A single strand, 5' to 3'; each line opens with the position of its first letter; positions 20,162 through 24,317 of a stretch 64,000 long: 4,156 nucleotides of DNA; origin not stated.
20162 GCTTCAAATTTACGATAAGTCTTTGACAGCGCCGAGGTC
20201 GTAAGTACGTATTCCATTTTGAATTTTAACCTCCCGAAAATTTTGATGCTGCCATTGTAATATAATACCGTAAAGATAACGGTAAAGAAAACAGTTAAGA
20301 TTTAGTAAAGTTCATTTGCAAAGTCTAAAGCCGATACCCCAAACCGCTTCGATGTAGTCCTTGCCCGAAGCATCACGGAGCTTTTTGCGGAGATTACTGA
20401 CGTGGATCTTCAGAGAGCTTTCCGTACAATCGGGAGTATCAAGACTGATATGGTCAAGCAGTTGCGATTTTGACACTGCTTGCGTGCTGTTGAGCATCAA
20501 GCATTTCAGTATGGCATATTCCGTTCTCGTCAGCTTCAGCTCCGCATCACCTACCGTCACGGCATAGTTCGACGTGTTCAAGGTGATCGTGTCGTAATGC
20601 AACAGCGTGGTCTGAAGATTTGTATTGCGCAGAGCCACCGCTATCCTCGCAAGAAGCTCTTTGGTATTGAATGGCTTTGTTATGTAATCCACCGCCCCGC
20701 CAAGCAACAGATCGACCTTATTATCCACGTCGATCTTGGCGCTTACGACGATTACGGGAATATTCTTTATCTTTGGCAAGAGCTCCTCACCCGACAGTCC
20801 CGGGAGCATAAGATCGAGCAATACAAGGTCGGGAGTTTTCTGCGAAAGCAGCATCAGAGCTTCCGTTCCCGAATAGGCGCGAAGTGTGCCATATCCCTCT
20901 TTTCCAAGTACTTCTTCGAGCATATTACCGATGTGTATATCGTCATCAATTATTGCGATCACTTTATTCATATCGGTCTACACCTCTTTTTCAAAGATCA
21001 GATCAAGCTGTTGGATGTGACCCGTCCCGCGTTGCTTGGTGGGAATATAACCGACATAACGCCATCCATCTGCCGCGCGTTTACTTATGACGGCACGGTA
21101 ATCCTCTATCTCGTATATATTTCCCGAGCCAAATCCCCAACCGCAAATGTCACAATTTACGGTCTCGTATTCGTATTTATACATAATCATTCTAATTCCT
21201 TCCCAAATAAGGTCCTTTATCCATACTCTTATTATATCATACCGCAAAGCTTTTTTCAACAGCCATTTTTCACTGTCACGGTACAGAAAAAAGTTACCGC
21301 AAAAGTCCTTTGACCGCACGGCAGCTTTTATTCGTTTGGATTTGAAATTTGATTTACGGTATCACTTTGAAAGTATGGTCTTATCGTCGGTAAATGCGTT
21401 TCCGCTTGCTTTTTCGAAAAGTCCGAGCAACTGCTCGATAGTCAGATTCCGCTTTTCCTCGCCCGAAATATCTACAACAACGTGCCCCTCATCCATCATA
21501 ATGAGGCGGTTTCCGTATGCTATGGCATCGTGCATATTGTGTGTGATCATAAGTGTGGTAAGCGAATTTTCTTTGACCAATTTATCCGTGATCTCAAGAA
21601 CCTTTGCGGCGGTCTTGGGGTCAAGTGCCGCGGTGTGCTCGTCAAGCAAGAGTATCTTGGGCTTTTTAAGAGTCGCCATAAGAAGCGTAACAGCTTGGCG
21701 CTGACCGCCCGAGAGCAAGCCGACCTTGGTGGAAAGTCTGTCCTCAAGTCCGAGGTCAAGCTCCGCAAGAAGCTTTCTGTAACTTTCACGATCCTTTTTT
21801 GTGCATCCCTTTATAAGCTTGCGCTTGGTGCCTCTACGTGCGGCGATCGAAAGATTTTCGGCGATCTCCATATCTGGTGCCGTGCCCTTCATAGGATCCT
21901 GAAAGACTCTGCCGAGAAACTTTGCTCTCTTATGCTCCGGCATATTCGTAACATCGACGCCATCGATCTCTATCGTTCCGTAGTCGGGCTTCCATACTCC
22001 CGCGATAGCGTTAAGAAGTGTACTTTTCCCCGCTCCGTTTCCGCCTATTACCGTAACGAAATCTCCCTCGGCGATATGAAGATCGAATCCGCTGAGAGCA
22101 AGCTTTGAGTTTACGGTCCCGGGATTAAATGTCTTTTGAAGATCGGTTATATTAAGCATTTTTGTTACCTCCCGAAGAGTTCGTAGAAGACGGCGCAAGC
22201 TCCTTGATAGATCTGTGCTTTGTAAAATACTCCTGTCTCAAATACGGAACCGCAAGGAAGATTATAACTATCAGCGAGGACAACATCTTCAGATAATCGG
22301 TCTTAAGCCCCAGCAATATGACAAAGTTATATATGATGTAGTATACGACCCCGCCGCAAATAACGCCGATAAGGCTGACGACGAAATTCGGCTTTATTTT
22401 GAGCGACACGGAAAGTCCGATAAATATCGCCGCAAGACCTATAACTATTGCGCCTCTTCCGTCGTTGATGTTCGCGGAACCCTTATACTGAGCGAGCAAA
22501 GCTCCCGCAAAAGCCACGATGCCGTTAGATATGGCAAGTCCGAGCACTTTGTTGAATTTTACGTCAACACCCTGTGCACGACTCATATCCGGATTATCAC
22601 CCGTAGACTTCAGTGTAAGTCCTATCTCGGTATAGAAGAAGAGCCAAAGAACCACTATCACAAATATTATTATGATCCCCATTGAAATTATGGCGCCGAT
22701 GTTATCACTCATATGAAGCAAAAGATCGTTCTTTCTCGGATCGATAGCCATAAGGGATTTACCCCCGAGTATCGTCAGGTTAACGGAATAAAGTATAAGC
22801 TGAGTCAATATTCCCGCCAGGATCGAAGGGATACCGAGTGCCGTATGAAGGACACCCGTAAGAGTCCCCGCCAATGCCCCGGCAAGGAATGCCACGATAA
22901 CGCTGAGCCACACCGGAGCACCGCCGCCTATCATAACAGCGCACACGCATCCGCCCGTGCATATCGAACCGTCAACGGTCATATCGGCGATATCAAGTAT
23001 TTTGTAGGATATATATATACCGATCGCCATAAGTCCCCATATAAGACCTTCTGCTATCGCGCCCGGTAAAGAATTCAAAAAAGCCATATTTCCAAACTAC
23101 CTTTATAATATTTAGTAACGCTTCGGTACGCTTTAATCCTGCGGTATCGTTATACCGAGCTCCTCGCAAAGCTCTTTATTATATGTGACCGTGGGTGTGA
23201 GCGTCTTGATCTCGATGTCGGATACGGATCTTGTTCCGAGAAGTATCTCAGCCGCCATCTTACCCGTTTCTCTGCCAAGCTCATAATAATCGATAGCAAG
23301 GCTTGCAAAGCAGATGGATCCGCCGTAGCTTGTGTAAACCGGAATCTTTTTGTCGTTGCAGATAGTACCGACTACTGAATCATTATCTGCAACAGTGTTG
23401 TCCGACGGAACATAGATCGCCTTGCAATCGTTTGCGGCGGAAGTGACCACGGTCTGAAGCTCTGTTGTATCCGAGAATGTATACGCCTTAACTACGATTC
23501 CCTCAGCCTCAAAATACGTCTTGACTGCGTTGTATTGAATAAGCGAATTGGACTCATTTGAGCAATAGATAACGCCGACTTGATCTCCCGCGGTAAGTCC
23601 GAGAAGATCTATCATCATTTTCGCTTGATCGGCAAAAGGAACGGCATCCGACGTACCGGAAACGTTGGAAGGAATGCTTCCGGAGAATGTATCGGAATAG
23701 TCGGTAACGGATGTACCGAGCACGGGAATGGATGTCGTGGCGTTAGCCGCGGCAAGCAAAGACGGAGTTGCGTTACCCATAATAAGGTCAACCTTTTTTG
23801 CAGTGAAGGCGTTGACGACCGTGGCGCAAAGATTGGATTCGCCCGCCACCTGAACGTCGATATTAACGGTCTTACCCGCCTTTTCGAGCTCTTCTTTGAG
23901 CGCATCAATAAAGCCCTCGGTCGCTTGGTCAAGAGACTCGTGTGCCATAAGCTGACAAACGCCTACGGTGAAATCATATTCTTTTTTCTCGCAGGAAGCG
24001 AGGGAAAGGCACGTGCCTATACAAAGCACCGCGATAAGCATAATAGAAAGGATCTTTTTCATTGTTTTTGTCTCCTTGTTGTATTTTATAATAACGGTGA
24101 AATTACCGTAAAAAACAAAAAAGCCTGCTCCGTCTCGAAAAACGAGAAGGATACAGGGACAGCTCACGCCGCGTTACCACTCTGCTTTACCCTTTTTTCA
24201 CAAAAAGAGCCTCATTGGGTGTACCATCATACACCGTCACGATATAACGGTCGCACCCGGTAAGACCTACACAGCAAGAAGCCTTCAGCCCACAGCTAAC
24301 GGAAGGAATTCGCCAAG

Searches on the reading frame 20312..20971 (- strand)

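Call 44: search_protein_families(library=pfam, proteins=[window:20312-20971:-], max_evalue=0.00001)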
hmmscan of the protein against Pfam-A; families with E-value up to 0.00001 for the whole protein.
window:20312-20971:- (219 aa): 2 families
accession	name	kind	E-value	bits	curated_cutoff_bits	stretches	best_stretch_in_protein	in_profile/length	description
PF00072.30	Response_reg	-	8.6e-24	84.3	30.2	1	5-110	1-110/111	Response regulator receiver domain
PF00486.34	Trans_reg_C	-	5.8e-20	71.6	26.2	1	143-217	2-77/77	Transcriptional regulatory protein, C terminal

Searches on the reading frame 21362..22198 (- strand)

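Call 44: search_protein_families(library=pfam, proteins=[window:21362-22198:-], max_evalue=0.00001)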
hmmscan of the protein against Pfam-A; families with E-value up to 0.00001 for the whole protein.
window:21362-22198:- (278 aa): 4 families
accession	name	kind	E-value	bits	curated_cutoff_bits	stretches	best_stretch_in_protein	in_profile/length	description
PF00005.33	ABC_tran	-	8.9e-29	101.3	25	1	36-190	2-137/137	ABC transporter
PF13304.12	AAA_21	-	2.5e-08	34.8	27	0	48-68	2-28/304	AAA domain, putative AbiEii toxin, Type IV TA system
PF02463.25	SMC_N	-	3.9e-08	33.4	40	1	46-222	25-201/220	RecF/RecN/SMC N terminal domain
PF09818.15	ABC_ATPase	-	4e-06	26.5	23.2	0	41-69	76-104/283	P-loop domain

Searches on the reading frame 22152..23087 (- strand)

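Call 44: search_protein_families(library=pfam, proteins=[window:22152-23087:-], max_evalue=0.00001)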
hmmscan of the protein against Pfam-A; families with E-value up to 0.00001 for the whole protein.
window:22152-23087:- (311 aa): 1 family
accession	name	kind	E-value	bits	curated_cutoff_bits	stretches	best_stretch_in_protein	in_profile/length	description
PF02653.21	BPD_transp_2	-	1e-31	110.5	26.8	1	13-278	8-269/269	Branched-chain amino acid transport system / permease component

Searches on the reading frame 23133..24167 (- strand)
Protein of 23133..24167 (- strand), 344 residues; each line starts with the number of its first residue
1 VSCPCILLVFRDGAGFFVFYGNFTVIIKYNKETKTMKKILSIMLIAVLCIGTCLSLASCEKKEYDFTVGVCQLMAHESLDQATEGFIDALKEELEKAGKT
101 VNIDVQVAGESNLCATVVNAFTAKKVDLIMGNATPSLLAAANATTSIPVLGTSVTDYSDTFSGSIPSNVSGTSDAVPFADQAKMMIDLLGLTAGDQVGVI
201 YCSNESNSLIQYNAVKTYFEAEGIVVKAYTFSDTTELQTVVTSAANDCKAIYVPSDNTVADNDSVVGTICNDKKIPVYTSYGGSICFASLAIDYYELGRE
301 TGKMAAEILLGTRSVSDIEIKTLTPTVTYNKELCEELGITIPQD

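Call 44: search_protein_families(library=pfam, proteins=[window:23133-24167:-], max_evalue=0.00001)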
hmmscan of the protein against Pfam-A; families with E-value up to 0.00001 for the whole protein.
window:23133-24167:- (344 aa): 1 family
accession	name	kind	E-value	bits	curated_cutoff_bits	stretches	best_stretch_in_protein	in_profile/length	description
PF04392.18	ABC_sub_bind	-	8.8e-44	150.3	25.9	1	68-343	2-283/293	ABC transporter substrate binding protein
